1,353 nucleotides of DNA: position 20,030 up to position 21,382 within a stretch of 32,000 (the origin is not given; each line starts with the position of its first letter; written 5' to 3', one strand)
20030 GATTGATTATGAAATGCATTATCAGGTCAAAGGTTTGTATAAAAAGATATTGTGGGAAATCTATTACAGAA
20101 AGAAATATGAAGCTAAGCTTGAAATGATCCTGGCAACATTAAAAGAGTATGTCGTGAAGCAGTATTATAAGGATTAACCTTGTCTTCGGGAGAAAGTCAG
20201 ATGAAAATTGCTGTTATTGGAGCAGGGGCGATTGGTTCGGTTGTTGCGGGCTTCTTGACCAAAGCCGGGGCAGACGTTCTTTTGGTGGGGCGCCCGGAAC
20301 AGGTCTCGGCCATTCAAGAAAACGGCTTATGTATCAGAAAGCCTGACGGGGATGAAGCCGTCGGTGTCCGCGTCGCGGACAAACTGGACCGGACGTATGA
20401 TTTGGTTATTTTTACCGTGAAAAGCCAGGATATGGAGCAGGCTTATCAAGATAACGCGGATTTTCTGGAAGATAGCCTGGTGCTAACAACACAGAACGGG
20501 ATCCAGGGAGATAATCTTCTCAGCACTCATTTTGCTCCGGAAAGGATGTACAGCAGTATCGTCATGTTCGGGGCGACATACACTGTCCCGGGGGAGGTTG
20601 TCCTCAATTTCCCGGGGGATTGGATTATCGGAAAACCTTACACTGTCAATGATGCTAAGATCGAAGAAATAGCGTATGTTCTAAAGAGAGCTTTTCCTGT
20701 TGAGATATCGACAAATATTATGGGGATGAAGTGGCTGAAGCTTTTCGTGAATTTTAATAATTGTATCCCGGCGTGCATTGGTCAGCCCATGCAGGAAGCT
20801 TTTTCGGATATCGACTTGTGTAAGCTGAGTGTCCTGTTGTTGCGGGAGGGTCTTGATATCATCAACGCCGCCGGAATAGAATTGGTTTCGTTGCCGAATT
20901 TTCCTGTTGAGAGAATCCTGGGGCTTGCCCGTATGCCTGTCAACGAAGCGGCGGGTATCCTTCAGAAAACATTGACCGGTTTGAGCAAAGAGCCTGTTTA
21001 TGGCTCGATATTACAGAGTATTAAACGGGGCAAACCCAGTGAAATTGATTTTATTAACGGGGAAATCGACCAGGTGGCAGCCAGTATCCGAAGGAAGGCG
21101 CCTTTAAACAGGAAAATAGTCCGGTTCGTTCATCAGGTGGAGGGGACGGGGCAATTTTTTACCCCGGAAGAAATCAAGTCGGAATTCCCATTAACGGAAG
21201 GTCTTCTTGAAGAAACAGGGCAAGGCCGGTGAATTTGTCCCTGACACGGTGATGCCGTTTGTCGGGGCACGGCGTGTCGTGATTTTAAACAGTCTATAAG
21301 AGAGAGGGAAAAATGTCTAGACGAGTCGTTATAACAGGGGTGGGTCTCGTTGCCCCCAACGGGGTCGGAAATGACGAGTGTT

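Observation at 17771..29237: Type II polyketide-synthase-like biosynthetic gene cluster with a B12-radical-SAM enzyme, in a PVC-like (non-actinobacterial) genome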

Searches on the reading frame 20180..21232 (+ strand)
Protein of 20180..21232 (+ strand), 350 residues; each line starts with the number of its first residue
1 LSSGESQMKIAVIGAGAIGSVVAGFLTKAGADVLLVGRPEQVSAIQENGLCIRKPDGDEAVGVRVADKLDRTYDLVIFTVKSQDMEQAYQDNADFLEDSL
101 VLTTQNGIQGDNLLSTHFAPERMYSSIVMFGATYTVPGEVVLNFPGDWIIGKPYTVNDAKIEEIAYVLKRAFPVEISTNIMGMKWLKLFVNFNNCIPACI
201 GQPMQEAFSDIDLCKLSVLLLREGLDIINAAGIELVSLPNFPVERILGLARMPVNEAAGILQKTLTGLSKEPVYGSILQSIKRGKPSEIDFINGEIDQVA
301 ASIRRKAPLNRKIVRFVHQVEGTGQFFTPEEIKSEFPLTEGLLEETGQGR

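Call 4: search_protein_families(library=pfam, proteins=[window:20180-21232:+], max_evalue=0.01)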
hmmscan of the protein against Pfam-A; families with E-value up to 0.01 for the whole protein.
window:20180-21232:+ (350 aa): 13 families
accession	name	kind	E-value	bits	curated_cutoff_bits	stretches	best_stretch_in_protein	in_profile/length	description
PF02558.23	ApbA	-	3.3e-31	108.4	22.2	1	10-152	1-147/150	Ketopantoate reductase PanE/ApbA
PF08546.17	ApbA_C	-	5.2e-15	56.3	22.7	1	179-321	1-125/125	Ketopantoate reductase PanE/ApbA C terminal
PF03807.23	F420_oxidored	-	5.5e-06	27.3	21.6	1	9-107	1-94/94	NADP oxidoreductase coenzyme F420-dependent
PF00070.33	Pyr_redox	-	7.3e-05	23.6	22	1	9-42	1-34/82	Pyridine nucleotide-disulphide oxidoreductase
PF03721.20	UDPG_MGDP_dh_N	-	0.0002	21.4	27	1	8-72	1-67/187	UDP-glucose/GDP-mannose dehydrogenase family, NAD binding domain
PF01210.29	NAD_Gly3P_dh_N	-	0.00027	21.4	23.1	1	9-111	1-109/158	NAD-dependent glycerol-3-phosphate dehydrogenase N-terminus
PF07992.20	Pyr_redox_2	-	0.00052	20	26.1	1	5-41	140-176/291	Pyridine nucleotide-disulphide oxidoreductase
PF02737.24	3HCDH_N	-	0.0017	18.7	22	1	9-43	1-35/180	3-hydroxyacyl-CoA dehydrogenase, NAD binding domain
PF02826.25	2-Hacid_dh_C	-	0.0027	17.5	25.1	1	6-47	35-77/178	D-isomer specific 2-hydroxyacid dehydrogenase, NAD binding domain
PF01266.30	DAO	-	0.0028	17.7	27.9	1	9-38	1-30/353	FAD dependent oxidoreductase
PF01494.25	FAD_binding_3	-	0.0046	16.7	22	1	8-40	2-34/349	FAD binding domain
PF13450.12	NAD_binding_8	-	0.0074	17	21.9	0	12-38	1-27/68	NAD(P)-binding Rossmann-like domain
PF00899.27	ThiF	-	0.0093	15.6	28.1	0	7-32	20-45/238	ThiF family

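Call 6: search_protein_families(library=ncbifam, proteins=[window:20180-21232:+], max_evalue=0.001)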
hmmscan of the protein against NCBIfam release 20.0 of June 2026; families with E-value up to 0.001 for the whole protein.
window:20180-21232:+ (350 aa): 19 families
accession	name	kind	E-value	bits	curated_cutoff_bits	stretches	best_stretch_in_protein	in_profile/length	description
TIGR00745.1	apbA_panE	subfamily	7e-47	160.2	141.35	1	9-321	1-302/305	2-dehydropantoate 2-reductase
NF006083.0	PRK08229.1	equivalog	2e-42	145.4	371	1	7-324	2-320/341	2-dehydropantoate 2-reductase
NF005092.1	PRK06522.2-3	equivalog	5.2e-39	134.1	500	1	8-320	1-294/296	2-dehydropantoate 2-reductase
NF005091.0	PRK06522.2-2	equivalog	2.9e-35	121.9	252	1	8-318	2-294/302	2-dehydropantoate 2-reductase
NF005089.0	PRK06522.1-4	subfamily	2e-28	99.7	223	2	8-108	1-104/326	2-dehydropantoate 2-reductase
NF005088.0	PRK06522.1-2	subfamily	8.3e-26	90.8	371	1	8-321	1-302/308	2-dehydropantoate 2-reductase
NF005094.0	PRK06522.2-5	equivalog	2.7e-24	86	382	1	8-312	1-293/307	2-dehydropantoate 2-reductase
NF009541.0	PRK12921.1-1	equivalog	9.2e-19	67.8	338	1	6-261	4-250/297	oxidoreductase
NF005093.0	PRK06522.2-4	equivalog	2e-18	66.8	308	1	6-191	2-189/304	2-dehydropantoate 2-reductase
NF005087.0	PRK06522.1-1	equivalog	3e-15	56.1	351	1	8-191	1-180/296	2-dehydropantoate 2-reductase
NF009542.0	PRK12921.1-4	equivalog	4.2e-14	52.5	288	1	8-235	2-216/286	oxidoreductase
NF004887.0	PRK06249.1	equivalog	4.8e-13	49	360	1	6-235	4-245/316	putative 2-dehydropantoate 2-reductase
NF009543.0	PRK12921.1-5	equivalog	2e-12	46.9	339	1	8-321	1-303/305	oxidoreductase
NF004311.0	PRK05708.1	equivalog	3.5e-12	45.8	378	1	8-191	3-188/305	putative 2-dehydropantoate 2-reductase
NF000942.0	PRK00094.1-4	subfamily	1.8e-06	27.4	257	1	7-112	2-113/334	NAD(P)H-dependent glycerol-3-phosphate dehydrogenase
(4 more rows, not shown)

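Call 34: search_solved_structures(query=window:20180-21232:+, max_evalue=1e-8)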
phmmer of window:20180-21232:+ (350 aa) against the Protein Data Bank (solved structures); distinct sequences matched with E-value up to 1e-8: 9.
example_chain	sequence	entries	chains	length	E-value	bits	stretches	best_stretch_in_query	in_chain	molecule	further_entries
5hws_A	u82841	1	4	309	1.4e-25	93.6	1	8-313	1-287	2-dehydropantoate 2-reductase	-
5ayv_A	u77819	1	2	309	1.9e-25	93.1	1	8-313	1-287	2-dehydropantoate 2-reductase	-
3hwr_A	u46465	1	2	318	3.2e-25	92.4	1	8-322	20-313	2-dehydropantoate 2-reductase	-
8wl1_A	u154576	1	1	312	2.5e-13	53.2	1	8-149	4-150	2-dehydropantoate 2-reductase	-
8wl3_A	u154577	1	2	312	2.7e-13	53.1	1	8-149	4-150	2-dehydropantoate 2-reductase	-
8wl4_A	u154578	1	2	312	4.1e-13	52.6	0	8-148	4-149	2-dehydropantoate 2-reductase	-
3hn2_A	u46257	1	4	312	6.4e-13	51.9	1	8-209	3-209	2-dehydropantoate 2-reductase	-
2ew2_A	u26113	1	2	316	3.6e-11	46.2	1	7-191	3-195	2-dehydropantoate 2-reductase, putative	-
3wfi_A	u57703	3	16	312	2.3e-10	43.5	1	8-147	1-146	2-dehydropantoate 2-reductase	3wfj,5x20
